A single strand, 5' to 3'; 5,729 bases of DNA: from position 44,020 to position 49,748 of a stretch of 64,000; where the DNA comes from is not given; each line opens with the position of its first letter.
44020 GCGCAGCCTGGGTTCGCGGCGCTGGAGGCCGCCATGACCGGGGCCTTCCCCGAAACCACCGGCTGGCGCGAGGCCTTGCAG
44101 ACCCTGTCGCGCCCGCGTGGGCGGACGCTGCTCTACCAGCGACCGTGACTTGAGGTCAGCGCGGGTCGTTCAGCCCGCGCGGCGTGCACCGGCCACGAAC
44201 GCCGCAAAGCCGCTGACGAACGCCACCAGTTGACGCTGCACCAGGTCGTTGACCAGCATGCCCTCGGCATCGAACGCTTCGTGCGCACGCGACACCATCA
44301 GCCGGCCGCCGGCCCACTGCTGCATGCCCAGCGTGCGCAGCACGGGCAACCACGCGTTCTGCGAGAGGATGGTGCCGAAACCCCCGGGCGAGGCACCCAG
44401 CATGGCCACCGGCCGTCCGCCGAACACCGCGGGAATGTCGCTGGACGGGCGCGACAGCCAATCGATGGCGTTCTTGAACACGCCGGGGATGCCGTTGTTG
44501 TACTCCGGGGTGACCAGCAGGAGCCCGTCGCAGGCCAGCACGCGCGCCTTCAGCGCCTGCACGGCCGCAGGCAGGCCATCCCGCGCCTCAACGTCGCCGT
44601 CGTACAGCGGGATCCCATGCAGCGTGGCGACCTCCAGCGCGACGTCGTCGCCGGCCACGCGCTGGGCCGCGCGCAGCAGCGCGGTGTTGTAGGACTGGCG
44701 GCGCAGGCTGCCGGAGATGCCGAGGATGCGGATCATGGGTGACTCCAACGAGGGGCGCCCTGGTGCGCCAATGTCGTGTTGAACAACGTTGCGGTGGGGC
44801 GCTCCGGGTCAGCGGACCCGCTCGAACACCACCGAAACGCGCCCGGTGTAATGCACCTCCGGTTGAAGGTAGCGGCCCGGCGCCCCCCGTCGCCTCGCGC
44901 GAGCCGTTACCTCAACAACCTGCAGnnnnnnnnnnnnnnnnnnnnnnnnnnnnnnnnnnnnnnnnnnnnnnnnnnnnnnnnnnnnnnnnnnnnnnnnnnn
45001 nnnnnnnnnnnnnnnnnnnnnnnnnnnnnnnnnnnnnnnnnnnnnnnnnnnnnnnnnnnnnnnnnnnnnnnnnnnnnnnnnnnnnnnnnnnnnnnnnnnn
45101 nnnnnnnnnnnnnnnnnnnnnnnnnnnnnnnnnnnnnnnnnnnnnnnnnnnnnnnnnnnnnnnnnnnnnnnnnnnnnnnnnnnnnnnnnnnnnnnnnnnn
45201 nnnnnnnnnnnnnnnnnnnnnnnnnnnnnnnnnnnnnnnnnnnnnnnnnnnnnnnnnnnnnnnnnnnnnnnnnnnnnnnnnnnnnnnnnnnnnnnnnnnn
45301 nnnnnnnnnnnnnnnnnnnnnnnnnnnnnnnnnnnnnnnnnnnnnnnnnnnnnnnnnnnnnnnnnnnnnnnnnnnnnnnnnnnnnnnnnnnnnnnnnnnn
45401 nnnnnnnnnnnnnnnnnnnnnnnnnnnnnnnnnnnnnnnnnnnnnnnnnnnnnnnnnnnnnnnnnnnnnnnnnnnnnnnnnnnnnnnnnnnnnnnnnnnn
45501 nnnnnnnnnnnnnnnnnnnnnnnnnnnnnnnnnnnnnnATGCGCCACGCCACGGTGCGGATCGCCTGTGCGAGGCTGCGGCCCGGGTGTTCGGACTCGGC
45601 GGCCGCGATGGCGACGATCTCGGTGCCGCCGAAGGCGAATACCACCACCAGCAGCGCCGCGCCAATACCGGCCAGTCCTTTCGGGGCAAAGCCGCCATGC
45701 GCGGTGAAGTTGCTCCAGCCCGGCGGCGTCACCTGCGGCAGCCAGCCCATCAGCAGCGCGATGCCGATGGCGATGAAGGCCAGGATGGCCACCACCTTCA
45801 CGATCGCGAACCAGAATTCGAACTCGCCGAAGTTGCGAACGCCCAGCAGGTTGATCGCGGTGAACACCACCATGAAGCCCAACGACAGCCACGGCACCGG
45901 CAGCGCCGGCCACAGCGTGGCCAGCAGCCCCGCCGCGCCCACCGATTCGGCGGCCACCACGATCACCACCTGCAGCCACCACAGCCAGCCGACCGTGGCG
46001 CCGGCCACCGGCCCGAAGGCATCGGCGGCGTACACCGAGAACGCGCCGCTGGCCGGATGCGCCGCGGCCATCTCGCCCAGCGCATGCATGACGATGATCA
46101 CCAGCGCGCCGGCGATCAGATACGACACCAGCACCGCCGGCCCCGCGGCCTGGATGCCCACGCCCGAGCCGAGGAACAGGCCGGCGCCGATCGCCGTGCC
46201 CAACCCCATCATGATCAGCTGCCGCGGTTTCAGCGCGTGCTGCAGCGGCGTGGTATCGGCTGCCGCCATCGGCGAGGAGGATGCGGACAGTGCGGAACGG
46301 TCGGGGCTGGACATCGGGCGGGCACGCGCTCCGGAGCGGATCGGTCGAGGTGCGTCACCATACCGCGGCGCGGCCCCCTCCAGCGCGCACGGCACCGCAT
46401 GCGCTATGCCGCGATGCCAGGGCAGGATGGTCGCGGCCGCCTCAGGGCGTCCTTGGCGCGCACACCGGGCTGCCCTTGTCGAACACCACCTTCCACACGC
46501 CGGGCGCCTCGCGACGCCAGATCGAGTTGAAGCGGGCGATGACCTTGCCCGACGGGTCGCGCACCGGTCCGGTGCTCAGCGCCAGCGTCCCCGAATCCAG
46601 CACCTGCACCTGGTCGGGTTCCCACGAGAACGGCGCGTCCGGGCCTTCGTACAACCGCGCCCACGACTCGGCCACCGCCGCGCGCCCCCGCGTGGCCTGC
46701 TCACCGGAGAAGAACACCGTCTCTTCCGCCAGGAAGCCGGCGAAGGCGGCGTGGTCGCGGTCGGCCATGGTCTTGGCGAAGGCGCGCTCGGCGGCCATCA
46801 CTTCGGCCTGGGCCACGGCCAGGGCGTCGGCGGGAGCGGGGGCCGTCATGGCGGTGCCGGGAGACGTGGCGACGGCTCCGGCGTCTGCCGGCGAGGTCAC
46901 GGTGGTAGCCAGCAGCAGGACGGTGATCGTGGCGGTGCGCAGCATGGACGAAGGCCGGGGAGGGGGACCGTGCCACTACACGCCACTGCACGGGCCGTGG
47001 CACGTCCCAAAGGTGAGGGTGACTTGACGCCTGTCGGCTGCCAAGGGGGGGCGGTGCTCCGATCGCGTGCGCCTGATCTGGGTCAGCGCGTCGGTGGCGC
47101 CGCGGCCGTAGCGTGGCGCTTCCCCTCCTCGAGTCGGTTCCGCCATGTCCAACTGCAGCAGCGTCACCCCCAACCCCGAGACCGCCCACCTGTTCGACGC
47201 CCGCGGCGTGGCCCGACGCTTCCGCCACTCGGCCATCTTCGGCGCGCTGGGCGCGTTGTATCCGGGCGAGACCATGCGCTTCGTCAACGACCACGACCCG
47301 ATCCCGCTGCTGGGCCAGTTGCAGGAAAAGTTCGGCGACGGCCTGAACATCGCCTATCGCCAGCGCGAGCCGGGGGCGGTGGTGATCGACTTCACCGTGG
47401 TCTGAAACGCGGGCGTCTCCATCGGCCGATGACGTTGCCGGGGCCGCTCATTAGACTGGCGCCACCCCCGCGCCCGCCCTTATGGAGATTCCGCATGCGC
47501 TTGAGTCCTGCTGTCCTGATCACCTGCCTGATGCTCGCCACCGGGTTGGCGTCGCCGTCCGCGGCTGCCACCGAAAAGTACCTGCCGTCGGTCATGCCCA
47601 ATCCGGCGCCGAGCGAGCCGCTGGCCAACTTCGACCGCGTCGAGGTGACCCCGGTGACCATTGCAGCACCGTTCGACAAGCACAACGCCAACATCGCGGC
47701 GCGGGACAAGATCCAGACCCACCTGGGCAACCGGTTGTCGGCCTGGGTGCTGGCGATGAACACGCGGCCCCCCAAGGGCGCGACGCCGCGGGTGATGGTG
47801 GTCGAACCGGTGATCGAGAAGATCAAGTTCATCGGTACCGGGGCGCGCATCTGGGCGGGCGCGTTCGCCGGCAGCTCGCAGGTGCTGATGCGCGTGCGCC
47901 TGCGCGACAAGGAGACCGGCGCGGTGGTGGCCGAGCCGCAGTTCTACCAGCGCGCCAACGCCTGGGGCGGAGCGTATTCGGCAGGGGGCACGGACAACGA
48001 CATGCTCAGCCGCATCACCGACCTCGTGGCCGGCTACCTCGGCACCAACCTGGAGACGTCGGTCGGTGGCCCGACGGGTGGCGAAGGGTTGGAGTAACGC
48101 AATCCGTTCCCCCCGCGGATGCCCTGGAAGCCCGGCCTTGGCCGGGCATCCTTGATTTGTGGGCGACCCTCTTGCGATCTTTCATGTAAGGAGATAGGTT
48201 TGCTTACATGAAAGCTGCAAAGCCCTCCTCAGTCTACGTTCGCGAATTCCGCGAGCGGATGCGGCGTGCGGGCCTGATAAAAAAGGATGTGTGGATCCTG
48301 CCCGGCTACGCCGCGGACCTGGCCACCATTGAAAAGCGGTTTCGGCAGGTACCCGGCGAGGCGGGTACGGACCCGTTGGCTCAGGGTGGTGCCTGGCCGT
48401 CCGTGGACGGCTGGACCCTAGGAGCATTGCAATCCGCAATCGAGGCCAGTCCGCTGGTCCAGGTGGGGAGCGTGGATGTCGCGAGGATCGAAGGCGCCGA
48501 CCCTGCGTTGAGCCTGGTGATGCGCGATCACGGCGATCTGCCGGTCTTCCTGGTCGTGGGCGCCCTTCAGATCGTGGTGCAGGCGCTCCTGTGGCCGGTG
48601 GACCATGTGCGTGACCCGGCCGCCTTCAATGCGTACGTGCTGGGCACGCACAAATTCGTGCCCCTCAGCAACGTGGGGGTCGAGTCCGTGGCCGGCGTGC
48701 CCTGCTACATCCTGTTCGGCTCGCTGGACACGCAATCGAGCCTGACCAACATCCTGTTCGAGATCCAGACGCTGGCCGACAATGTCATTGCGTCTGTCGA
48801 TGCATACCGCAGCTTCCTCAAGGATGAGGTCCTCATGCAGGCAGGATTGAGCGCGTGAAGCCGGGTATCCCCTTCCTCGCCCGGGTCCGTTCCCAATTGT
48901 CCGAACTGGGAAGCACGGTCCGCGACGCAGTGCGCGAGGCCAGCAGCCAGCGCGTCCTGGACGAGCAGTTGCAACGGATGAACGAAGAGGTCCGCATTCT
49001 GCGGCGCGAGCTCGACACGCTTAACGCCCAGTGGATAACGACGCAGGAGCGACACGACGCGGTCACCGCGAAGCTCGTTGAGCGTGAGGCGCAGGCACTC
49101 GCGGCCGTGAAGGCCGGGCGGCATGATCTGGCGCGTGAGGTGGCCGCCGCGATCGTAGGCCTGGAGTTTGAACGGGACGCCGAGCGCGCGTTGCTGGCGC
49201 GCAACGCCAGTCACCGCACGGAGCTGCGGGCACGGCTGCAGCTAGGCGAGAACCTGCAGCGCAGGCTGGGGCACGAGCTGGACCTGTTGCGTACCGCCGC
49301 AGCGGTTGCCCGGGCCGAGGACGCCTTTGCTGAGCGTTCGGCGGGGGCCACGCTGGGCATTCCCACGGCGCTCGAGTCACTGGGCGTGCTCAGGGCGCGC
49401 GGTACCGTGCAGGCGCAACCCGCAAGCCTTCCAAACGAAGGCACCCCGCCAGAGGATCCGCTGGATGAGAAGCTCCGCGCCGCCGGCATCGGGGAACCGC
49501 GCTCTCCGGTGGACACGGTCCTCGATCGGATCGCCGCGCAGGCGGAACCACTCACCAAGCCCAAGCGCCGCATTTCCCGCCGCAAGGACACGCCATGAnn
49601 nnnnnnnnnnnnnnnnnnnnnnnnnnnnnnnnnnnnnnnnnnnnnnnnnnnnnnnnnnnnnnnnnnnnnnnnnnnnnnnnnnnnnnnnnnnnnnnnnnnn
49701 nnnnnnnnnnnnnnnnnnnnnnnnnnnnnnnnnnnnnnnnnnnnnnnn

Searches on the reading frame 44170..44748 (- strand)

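Call 25: search_protein_families(library=pfam, proteins=[window:44170-44748:-], max_evalue=1)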
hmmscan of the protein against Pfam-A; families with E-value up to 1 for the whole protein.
window:44170-44748:- (192 aa): 2 families
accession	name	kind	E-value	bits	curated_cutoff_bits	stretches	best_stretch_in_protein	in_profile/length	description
PF03358.20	FMN_red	-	5.4e-37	127.1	24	1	7-156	2-151/152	NADPH-dependent FMN reductase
PF02525.22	Flavodoxin_2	-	6.3e-06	26.5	27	1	7-100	2-105/198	Flavodoxin-like fold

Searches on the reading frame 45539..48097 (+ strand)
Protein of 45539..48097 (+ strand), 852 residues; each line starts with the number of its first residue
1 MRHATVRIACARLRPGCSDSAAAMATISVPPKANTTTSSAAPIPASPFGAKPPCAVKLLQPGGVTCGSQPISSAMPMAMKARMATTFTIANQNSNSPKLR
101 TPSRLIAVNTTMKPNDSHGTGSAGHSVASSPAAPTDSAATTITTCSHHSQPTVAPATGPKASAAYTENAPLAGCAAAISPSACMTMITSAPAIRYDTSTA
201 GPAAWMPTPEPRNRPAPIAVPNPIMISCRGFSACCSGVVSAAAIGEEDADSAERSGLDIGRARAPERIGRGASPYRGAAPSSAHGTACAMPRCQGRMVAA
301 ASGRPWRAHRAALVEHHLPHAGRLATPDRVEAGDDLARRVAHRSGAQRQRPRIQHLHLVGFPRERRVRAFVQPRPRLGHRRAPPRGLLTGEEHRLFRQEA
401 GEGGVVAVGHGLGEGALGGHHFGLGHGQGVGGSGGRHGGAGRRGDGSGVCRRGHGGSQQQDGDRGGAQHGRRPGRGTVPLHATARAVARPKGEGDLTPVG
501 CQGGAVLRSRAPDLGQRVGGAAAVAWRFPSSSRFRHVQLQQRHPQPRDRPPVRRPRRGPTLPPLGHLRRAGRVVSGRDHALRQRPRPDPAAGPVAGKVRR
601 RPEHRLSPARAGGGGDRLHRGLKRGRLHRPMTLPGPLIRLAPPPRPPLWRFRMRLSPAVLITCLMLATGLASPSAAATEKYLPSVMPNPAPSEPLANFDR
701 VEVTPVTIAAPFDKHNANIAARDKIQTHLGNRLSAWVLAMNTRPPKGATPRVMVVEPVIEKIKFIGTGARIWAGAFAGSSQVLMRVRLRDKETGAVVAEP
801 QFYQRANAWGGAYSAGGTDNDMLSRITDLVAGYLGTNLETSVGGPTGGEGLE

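Call 25: search_protein_families(library=pfam, proteins=[window:45539-48097:+], max_evalue=1)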
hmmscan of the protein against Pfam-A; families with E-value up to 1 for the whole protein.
window:45539-48097:+ (852 aa): 1 family
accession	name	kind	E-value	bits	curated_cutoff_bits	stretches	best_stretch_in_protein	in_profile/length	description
PF14366.11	DUF4410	-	0.0011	19.3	26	1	702-799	12-109/120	Domain of unknown function (DUF4410)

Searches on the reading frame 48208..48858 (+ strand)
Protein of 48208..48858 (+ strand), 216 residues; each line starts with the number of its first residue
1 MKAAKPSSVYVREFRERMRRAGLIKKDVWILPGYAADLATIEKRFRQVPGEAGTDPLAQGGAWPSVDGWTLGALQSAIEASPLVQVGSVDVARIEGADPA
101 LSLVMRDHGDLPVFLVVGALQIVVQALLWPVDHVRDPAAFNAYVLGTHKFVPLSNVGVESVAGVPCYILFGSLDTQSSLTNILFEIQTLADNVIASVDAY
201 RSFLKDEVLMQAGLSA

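Call 25: search_protein_families(library=pfam, proteins=[window:48208-48858:+], max_evalue=1)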
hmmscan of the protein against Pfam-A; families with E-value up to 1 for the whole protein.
window:48208-48858:+ (216 aa): 2 families
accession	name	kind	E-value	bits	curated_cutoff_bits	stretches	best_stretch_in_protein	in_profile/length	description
PF09938.14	DUF2170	-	4.3e-41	140.3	27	1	69-204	2-137/137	Uncharacterized protein conserved in bacteria (DUF2170)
PF11455.13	MazE-like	-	0.12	12.8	22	1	11-30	4-23/65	Antitoxin MazE-like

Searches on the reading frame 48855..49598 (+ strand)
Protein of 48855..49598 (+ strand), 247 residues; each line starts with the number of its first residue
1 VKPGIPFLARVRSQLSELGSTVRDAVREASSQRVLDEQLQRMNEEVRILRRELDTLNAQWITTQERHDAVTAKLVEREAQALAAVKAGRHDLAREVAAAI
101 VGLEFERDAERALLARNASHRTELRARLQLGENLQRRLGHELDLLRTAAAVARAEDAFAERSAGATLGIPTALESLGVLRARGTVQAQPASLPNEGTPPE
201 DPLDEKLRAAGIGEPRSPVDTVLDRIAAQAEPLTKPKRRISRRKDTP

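Call 25: search_protein_families(library=pfam, proteins=[window:48855-49598:+], max_evalue=1)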
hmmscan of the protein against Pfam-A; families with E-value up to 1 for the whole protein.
window:48855-49598:+ (247 aa): 1 family
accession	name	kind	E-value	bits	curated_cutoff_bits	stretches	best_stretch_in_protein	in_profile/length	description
PF04012.17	PspA_IM30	-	2.7e-16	60.3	33.9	1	11-229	10-217/220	PspA/IM30 family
